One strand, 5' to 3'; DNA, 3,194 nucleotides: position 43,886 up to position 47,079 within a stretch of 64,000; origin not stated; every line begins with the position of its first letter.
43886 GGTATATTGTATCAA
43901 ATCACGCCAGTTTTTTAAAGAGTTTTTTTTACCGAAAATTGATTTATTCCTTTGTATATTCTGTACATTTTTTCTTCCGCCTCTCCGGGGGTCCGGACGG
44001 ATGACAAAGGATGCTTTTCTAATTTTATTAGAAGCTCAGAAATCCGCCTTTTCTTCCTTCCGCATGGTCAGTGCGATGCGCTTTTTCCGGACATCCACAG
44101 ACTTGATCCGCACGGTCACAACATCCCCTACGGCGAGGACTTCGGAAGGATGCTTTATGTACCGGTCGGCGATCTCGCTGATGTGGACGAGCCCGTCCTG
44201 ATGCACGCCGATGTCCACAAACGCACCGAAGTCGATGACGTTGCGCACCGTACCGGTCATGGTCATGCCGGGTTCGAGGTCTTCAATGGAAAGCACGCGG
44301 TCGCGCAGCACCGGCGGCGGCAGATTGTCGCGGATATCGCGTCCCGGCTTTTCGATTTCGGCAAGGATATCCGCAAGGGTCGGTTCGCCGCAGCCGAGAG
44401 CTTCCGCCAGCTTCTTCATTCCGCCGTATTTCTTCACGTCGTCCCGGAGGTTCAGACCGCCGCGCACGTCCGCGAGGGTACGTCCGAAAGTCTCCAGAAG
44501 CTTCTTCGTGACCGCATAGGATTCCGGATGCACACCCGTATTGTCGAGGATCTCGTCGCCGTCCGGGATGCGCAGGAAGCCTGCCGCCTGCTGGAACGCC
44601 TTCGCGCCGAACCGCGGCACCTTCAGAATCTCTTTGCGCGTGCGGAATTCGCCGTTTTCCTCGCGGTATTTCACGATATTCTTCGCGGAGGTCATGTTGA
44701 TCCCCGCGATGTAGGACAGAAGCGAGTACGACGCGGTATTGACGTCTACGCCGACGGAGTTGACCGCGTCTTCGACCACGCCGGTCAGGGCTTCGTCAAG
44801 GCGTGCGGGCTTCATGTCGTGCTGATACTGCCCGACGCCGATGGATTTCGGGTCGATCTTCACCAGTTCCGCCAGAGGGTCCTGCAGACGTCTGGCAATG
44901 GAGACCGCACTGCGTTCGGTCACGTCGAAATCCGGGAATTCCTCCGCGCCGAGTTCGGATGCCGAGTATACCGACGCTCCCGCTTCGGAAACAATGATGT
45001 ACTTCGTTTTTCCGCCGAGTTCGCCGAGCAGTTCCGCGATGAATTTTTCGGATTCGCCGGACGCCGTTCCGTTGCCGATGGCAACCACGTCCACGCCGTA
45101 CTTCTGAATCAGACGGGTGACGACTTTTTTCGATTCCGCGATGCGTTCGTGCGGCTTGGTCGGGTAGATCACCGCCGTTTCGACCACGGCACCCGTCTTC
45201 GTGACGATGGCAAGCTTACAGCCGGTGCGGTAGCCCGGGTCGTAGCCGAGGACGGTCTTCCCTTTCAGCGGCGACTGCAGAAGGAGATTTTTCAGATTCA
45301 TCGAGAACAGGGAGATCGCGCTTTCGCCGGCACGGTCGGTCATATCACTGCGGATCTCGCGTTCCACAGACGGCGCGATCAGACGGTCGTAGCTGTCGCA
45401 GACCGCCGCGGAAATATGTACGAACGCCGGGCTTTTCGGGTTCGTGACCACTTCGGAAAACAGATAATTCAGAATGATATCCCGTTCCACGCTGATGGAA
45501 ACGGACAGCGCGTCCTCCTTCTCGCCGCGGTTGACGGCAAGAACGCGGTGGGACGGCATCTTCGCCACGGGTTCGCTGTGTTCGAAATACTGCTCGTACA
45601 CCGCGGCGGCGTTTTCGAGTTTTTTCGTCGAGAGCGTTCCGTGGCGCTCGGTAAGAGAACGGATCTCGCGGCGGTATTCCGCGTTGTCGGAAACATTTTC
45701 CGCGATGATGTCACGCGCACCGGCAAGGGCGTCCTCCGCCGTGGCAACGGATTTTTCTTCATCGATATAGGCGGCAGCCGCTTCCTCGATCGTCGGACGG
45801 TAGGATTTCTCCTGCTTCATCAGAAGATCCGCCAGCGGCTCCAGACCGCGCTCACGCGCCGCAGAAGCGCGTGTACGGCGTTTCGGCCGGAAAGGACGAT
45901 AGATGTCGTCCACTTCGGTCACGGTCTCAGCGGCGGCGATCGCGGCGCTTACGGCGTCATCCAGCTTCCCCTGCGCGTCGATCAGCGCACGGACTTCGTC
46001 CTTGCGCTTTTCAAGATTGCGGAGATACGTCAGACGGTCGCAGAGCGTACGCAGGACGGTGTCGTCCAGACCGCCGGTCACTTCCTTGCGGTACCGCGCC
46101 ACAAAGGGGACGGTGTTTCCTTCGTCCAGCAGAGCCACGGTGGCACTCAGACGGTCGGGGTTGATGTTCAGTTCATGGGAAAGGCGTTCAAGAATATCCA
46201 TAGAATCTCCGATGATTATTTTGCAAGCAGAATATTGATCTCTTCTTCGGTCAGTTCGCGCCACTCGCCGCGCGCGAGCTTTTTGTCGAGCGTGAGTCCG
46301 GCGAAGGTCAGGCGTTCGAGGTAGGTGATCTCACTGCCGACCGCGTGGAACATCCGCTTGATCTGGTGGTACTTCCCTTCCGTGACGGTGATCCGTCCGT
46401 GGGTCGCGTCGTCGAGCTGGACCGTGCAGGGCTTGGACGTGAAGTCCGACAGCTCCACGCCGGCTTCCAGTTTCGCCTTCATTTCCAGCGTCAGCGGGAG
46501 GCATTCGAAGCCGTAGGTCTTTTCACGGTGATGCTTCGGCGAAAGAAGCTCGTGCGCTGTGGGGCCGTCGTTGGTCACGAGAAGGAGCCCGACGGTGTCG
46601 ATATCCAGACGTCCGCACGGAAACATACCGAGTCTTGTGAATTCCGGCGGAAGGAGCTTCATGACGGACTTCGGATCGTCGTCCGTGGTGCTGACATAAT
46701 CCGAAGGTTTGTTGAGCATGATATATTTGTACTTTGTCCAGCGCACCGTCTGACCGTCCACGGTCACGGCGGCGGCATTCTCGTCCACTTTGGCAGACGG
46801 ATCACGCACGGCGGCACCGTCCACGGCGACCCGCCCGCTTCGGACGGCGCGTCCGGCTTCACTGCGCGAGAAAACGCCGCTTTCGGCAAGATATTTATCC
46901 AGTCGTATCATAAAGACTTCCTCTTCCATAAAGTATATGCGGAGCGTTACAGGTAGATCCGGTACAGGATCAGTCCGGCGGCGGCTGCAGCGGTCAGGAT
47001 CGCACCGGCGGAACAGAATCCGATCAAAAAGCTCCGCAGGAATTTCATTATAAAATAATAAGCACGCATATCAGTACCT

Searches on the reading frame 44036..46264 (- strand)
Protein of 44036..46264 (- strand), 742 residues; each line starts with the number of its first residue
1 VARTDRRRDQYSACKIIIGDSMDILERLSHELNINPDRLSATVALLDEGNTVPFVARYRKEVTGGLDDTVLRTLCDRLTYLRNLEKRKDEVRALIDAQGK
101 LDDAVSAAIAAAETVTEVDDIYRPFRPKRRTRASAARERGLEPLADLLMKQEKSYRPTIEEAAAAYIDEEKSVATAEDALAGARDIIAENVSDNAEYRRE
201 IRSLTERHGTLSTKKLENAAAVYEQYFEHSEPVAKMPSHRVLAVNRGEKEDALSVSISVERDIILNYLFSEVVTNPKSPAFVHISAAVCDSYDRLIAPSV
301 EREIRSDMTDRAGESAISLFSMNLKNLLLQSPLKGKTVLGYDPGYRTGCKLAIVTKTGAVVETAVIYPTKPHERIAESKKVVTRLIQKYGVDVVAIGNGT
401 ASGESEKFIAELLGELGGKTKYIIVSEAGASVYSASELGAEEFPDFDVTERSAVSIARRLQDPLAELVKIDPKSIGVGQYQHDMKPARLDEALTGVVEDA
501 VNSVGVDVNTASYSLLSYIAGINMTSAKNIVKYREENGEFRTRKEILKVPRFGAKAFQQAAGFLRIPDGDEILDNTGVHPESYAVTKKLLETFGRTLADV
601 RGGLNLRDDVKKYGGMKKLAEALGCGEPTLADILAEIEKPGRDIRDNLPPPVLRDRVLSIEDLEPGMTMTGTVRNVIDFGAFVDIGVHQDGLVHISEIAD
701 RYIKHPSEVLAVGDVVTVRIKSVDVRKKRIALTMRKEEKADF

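Call 64: search_protein_families(library=pfam, proteins=[window:44036-46264:-], max_evalue=0.00001)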
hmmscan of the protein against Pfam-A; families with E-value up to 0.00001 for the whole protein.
window:44036-46264:- (742 aa): 9 families
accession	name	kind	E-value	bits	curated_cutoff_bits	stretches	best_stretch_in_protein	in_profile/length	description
PF16921.10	Tex_YqgF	-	4.9e-53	179.3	27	1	336-461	1-126/126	Tex protein YqgF-like domain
PF09371.15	Tex_N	-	1.7e-28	98.5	32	1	22-95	1-74/75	Tex-like protein N-terminal domain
PF12836.13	HHH_3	-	3.9e-28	97.8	27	1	501-565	1-65/65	Helix-hairpin-helix motif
PF22706.1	Tex_central_region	-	4.8e-28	98.8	27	1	160-320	7-178/178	Tex central region-like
PF00575.29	S1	-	1.9e-18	67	22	1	663-735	2-74/74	S1 RNA binding domain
PF17674.7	HHH_9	-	5.2e-18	66.1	23.1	1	571-645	1-70/70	HHH domain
PF23459.1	S1_RRP5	-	3.1e-10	40.9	27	1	663-732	1-70/72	RRP5 S1 domain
PF14635.12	HHH_7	-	3.3e-08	34.3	27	1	474-567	5-104/104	Helix-hairpin-helix motif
PF14639.11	YqgF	-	3.1e-06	27.5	35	1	355-468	27-147/150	Holliday-junction resolvase-like of SPT6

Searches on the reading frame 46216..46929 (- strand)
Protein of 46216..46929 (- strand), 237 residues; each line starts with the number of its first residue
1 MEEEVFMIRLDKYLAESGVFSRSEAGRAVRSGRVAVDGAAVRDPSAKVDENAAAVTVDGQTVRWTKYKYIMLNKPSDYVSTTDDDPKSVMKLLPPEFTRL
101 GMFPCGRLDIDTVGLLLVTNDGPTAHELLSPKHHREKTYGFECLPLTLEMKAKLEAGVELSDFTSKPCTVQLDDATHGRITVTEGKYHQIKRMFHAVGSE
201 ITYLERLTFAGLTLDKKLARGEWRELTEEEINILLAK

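Call 64: search_protein_families(library=pfam, proteins=[window:46216-46929:-], max_evalue=0.00001)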
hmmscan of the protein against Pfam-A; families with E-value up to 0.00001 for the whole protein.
window:46216-46929:- (237 aa): 2 families
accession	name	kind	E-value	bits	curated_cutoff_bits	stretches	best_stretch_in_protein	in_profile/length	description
PF00849.27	PseudoU_synth_2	-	2.3e-16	60.8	26.8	1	68-196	1-152/152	RNA pseudouridylate synthase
PF01479.30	S4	-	1.6e-12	47.4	22.8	1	9-51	2-45/48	S4 domain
